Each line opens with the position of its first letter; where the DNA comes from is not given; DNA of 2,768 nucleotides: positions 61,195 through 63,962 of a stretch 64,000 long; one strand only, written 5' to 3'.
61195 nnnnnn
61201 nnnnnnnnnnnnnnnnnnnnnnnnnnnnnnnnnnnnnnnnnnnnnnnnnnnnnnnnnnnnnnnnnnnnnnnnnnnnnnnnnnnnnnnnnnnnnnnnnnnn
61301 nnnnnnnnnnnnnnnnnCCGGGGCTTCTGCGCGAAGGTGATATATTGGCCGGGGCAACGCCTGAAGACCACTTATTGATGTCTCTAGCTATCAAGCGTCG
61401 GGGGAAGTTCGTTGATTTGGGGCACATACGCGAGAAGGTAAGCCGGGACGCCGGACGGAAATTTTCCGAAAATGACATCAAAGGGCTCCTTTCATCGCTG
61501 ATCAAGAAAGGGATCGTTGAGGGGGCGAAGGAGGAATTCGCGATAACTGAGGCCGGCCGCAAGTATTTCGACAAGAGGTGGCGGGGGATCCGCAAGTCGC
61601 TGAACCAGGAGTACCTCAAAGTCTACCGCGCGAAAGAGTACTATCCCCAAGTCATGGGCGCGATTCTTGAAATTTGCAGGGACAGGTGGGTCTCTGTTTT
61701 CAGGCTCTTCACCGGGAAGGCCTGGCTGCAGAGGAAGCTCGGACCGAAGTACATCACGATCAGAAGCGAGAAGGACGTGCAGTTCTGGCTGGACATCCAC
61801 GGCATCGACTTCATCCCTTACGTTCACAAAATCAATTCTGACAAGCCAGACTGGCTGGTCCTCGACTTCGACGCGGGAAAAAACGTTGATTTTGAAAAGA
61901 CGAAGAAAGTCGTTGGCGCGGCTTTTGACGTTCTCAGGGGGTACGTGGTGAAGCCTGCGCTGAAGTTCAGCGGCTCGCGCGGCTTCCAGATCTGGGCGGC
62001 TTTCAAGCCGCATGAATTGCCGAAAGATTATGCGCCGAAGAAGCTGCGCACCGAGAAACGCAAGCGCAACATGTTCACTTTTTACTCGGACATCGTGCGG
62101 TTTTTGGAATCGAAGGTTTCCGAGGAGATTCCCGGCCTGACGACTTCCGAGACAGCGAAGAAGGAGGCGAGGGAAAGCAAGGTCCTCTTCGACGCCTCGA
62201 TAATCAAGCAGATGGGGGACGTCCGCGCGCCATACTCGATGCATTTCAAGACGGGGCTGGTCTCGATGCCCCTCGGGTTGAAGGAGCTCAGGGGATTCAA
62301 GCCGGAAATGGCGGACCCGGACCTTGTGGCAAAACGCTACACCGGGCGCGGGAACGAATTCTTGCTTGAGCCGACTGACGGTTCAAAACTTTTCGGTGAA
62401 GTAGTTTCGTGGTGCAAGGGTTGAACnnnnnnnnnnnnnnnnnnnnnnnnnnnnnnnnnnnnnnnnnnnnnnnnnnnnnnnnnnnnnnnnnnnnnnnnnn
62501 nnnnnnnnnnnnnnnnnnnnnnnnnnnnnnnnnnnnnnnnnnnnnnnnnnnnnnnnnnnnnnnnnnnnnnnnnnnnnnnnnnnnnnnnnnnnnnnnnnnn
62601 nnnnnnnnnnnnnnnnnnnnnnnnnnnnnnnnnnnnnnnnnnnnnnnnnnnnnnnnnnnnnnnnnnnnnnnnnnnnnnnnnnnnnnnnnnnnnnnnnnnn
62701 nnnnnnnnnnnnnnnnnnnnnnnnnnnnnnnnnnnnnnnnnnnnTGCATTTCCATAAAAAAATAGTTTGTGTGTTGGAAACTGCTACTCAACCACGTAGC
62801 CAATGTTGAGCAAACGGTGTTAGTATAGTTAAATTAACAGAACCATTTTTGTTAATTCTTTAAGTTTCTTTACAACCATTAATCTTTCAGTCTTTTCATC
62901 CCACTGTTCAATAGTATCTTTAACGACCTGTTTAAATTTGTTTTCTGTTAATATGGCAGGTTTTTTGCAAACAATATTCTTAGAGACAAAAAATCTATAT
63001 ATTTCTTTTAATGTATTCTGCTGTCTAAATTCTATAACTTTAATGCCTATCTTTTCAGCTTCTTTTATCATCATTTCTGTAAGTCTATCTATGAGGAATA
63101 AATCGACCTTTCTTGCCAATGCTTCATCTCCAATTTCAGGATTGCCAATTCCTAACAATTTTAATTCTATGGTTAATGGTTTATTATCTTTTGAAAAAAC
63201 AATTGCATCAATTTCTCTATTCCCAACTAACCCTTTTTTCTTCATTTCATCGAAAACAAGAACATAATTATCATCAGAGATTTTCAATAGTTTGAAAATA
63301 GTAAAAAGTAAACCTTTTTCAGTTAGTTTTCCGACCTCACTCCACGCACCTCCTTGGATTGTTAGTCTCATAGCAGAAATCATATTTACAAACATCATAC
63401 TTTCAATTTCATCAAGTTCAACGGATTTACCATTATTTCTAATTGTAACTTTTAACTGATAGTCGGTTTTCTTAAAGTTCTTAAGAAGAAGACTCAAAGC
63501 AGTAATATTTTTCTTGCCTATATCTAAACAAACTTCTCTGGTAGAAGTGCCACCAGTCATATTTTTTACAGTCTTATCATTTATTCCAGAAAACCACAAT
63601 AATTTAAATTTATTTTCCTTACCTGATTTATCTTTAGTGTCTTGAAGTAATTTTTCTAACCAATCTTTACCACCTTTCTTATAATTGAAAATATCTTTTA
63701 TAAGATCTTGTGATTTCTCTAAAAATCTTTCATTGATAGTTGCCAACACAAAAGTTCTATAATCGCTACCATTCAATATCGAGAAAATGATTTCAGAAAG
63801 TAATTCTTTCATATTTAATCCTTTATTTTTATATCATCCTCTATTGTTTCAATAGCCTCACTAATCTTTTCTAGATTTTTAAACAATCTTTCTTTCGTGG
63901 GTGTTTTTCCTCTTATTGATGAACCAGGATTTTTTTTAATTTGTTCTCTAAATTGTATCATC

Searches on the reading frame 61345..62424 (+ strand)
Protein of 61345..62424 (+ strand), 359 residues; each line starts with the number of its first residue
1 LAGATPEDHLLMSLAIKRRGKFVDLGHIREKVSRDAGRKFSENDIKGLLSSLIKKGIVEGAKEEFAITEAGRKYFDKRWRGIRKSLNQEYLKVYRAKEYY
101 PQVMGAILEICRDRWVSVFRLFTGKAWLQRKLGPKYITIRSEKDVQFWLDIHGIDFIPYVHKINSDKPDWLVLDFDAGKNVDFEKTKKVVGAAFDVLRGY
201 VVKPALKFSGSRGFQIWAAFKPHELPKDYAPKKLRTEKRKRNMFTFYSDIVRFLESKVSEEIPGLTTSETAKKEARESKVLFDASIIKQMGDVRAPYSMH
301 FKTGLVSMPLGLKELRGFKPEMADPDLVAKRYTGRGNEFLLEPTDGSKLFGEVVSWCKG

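Call 75: search_protein_families(library=pfam, proteins=[window:61345-62424:+], max_evalue=0.001)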
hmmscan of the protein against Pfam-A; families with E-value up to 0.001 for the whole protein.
window:61345-62424:+ (359 aa): 1 family
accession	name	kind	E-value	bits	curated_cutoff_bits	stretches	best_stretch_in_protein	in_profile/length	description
PF21686.3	LigD_Prim-Pol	-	5.5e-18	65.9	27.4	1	134-331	65-246/254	LigD, primase-polymerase domain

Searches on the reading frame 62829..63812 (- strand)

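Call 75: search_protein_families(library=pfam, proteins=[window:62829-63812:-], max_evalue=0.001)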
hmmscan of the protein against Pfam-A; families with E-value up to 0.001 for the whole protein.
window:62829-63812:- (327 aa): 1 family
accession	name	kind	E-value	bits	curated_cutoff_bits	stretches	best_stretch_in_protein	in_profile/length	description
PF09516.16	RE_CfrBI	-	2.1e-88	296.4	25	1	2-248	1-256/257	CfrBI restriction endonuclease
